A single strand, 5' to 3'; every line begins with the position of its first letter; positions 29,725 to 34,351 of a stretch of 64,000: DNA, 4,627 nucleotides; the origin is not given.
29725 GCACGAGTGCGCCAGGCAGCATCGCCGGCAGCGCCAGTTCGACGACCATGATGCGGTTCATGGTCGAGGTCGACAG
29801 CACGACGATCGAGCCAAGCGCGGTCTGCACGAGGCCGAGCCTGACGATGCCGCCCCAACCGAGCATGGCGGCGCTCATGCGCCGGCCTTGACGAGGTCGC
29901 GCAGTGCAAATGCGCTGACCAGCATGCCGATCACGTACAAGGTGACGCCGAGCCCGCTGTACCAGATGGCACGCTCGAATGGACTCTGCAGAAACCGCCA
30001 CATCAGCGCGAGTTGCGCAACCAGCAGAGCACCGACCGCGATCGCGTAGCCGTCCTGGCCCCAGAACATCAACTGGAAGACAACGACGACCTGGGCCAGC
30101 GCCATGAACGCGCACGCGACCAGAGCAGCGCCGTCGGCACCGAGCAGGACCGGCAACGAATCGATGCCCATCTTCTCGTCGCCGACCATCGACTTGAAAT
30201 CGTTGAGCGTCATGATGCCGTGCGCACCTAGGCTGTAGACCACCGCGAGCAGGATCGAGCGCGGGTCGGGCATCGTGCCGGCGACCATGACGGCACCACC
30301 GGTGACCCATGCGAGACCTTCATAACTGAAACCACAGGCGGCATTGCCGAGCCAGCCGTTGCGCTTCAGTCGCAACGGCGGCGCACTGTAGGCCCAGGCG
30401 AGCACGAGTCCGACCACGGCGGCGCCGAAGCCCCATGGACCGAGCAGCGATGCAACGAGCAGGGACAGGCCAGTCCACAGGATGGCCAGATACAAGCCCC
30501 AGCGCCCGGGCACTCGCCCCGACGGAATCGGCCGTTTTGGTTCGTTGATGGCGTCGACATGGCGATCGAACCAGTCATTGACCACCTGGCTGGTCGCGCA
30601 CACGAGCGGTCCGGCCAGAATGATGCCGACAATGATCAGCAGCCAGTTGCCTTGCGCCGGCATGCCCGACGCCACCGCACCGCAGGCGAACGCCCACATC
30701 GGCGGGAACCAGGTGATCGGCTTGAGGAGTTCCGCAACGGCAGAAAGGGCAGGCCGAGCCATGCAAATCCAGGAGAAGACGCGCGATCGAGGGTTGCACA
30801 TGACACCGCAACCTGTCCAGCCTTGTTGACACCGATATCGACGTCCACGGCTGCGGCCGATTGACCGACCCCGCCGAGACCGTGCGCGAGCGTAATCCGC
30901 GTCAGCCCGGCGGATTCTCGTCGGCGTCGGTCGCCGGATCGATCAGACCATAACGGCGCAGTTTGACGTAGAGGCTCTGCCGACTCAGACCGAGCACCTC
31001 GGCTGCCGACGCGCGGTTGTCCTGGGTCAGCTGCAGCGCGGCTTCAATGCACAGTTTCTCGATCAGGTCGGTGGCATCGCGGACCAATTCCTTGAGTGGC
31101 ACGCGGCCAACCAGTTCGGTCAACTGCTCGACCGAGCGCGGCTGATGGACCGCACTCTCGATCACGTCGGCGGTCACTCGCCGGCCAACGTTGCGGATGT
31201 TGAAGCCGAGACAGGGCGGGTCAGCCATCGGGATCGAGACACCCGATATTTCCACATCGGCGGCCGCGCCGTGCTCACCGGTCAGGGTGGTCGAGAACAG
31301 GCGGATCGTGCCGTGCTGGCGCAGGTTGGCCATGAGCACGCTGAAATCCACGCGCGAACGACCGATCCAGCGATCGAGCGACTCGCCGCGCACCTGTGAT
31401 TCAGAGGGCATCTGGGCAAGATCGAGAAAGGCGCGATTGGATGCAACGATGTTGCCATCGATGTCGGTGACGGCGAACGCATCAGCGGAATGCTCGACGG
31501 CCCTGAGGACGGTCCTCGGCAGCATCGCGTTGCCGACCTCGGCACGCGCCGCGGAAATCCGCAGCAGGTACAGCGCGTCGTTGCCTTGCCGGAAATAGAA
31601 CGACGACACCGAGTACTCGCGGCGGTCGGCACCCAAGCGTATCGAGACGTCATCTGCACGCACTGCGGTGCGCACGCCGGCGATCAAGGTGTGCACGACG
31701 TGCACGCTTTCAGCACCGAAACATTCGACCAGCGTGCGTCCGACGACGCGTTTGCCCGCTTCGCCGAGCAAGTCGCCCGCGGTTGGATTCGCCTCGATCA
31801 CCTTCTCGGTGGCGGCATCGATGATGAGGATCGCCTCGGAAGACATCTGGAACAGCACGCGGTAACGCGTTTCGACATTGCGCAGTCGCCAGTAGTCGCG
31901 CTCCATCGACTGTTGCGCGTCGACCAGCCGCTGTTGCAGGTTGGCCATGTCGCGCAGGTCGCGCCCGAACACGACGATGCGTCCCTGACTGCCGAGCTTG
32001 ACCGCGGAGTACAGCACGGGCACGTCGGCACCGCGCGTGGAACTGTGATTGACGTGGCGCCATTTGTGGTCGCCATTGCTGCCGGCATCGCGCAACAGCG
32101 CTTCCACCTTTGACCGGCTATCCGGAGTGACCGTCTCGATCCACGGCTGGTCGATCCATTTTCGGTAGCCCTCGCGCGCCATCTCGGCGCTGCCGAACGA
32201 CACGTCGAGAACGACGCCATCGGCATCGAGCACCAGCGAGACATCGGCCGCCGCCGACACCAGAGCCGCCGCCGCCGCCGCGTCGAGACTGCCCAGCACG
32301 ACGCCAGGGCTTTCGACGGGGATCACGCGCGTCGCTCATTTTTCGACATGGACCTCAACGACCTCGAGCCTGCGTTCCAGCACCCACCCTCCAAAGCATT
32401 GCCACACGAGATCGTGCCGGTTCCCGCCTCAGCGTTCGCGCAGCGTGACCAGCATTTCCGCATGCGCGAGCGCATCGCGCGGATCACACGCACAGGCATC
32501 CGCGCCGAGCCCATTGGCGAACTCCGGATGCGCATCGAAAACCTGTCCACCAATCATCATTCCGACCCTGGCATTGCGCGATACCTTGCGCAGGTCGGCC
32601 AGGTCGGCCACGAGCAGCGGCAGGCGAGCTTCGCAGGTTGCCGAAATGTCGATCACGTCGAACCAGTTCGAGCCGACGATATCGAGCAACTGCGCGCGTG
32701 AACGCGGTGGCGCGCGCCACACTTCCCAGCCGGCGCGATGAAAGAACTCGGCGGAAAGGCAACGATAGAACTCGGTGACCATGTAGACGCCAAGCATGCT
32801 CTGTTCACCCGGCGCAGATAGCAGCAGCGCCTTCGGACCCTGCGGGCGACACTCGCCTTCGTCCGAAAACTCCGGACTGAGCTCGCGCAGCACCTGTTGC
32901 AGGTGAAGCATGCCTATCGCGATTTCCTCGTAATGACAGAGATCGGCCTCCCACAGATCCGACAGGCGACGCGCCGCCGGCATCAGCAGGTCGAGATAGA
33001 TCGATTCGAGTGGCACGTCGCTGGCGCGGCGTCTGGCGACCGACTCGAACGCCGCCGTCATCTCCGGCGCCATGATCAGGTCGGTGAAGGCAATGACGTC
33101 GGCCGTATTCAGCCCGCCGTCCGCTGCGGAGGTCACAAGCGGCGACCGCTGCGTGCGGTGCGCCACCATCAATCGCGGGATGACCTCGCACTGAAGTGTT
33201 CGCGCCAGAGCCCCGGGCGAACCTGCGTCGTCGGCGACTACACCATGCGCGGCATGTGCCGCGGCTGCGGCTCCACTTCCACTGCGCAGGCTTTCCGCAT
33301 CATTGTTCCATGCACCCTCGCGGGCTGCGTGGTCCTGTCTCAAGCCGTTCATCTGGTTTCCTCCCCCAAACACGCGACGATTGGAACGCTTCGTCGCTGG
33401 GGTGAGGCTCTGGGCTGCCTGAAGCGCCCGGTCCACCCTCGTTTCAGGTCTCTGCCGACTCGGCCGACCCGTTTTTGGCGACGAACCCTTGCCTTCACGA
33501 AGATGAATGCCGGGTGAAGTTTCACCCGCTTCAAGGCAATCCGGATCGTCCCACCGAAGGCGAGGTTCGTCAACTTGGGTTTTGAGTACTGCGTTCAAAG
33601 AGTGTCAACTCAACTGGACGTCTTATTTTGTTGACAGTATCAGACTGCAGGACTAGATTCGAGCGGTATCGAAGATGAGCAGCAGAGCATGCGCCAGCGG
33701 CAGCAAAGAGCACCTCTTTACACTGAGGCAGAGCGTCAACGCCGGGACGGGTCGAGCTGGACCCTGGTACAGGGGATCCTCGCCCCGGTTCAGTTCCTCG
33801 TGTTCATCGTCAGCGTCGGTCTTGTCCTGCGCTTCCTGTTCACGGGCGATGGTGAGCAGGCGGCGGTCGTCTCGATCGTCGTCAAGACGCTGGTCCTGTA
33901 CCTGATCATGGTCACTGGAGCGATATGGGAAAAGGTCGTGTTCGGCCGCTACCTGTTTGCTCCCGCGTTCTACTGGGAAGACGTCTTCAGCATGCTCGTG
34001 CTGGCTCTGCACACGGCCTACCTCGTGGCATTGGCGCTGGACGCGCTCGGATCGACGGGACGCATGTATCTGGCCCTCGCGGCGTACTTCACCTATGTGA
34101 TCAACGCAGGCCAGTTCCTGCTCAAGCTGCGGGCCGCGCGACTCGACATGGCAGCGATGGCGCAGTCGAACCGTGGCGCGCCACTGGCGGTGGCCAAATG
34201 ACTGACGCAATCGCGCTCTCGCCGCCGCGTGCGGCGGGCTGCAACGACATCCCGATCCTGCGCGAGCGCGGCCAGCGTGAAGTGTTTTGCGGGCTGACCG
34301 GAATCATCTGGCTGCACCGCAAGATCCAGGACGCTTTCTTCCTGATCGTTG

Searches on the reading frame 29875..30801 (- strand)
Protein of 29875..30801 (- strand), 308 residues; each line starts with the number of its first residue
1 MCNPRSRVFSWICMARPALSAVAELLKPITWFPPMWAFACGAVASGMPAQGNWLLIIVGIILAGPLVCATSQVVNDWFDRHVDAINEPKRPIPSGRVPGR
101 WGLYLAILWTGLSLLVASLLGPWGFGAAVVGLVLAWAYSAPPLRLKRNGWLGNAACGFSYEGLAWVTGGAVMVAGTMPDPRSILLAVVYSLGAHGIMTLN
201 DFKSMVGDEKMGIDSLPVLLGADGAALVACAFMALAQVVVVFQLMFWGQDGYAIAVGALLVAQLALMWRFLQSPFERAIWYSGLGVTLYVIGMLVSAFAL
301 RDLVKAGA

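Call 75: search_protein_families(library=pfam, proteins=[window:29875-30801:-], max_evalue=0.00001)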
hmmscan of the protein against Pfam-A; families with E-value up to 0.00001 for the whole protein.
window:29875-30801:- (308 aa): 1 family
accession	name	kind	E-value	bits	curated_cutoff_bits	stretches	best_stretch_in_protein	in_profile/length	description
PF01040.23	UbiA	-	7.5e-37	127.4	34.2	1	38-278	5-239/250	UbiA prenyltransferase family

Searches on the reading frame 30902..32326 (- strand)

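Call 3: search_protein_families(library=pfam, proteins=[window:30902-32326:-], max_evalue=0.1)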
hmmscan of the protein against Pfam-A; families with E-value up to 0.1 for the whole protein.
window:30902-32326:- (474 aa): 7 families
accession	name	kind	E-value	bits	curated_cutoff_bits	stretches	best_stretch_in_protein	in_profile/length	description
PF08448.16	PAS_4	-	5.3e-17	62.5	23.1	3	27-125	5-106/110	PAS fold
PF00989.32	PAS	-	8.1e-14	52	22.6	2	154-231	2-81/113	PAS fold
PF13188.13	PAS_8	-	3.6e-12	46.2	21.8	2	154-209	2-56/65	PAS domain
PF02954.25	HTH_8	-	4.3e-10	39.6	22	1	422-459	5-42/42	Bacterial regulatory protein, Fis family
PF13426.13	PAS_9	-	1.1e-06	29.3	27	1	164-251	2-90/103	PAS domain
PF24820.1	Diguanyl_cycl_sensor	-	9.4e-05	22.8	28.1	0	277-370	2-101/109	Diguanylate cyclase-like sensor domain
PF12860.13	PAS_7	-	0.00074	20.1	27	1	278-317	2-41/115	PAS fold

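Call 5: search_protein_families(library=ncbifam, proteins=[window:30902-32326:-], max_evalue=0.01)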
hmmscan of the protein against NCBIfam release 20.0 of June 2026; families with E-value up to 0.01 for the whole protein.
window:30902-32326:- (474 aa): 12 families
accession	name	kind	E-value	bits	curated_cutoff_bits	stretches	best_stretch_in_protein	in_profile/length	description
TIGR02040.1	PpsR-CrtJ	equivalog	9.9e-152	506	275.4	1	22-461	1-442/442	transcriptional regulator PpsR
TIGR00229.1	sensory_box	domain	1e-13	51.5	22.9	2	151-220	3-71/126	PAS domain S-box protein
NF047874.1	MASE3_PAS_HK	subfamily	2.1e-07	30.1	560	1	277-402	271-397/655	MASE3 domain-containing sensor histidine kinase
NF041552.1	TF_PrdR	equivalog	1.3e-06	27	795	1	416-460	533-577/577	sigma-54 dependent transcriptional regulator PrdR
TIGR01818.1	ntrC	equivalog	1.3e-05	24.2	558.6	1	411-457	415-461/463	nitrogen regulation protein NR(I)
NF008469.0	PRK11361.1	equivalog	6.7e-05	21.8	714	1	390-465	387-459/461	acetoacetate metabolism transcriptional regulator AtoC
NF001659.0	PRK00430.1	equivalog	0.00041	21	99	1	422-461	58-97/98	DNA-binding transcriptional regulator Fis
NF008468.0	PRK11360.1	equivalog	0.00041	18.8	646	1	147-241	262-356/616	two-component system sensor histidine kinase AtoS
TIGR02915.1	PEP_resp_reg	equivalog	0.00046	19.1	502.6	1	376-461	357-444/445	PEP-CTERM-box response regulator transcription factor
NF002517.0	PRK01905.1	equivalog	0.00082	19.9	122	1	420-462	35-77/77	Fis family transcriptional regulator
NF008176.1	PRK10923.1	equivalog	0.0085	14.7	620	0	408-461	415-468/469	nitrogen regulation protein NR(I)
NF053781.1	cdiGMPphdstlr2612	equivalog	0.0087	13.7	1600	0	148-206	710-768/1268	Tlr1612 family c-di-GMP phosphodiesterase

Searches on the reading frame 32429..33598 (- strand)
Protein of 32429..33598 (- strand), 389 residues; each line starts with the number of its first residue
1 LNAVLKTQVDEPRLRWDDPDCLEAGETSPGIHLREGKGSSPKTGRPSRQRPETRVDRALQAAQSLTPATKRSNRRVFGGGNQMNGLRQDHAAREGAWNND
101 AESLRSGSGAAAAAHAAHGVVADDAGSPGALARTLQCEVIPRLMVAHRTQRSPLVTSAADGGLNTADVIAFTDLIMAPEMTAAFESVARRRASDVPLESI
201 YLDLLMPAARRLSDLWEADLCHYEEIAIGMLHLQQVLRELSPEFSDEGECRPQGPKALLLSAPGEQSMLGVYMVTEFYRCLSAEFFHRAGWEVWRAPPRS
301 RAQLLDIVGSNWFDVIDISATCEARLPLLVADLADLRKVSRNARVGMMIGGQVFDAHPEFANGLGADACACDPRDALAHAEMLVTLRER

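Call 3: search_protein_families(library=pfam, proteins=[window:32429-33598:-], max_evalue=0.1)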
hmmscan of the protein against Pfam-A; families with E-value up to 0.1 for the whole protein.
window:32429-33598:- (389 aa): 2 families
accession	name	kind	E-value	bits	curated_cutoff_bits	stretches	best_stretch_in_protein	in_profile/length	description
PF02310.24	B12-binding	-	3.4e-06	27.3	32.1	1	283-378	21-118/121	B12 binding domain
PF02607.22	B12-binding_2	-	0.0078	16.8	23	1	181-218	15-51/74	B12 binding domain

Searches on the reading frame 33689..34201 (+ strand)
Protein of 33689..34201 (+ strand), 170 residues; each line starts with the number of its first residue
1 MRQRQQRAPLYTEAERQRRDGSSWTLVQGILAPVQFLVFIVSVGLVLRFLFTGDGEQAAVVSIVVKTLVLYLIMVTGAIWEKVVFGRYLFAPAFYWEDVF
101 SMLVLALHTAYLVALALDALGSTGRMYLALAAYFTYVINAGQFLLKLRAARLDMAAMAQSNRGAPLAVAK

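Call 75: search_protein_families(library=pfam, proteins=[window:33689-34201:+], max_evalue=0.00001)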
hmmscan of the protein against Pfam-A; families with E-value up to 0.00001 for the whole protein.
window:33689-34201:+ (170 aa): 1 family
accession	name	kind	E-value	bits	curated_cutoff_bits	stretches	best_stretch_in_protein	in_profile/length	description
PF07284.16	BCHF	-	7.8e-60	201.4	25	1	11-148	1-138/139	2-vinyl bacteriochlorophyllide hydratase (BCHF)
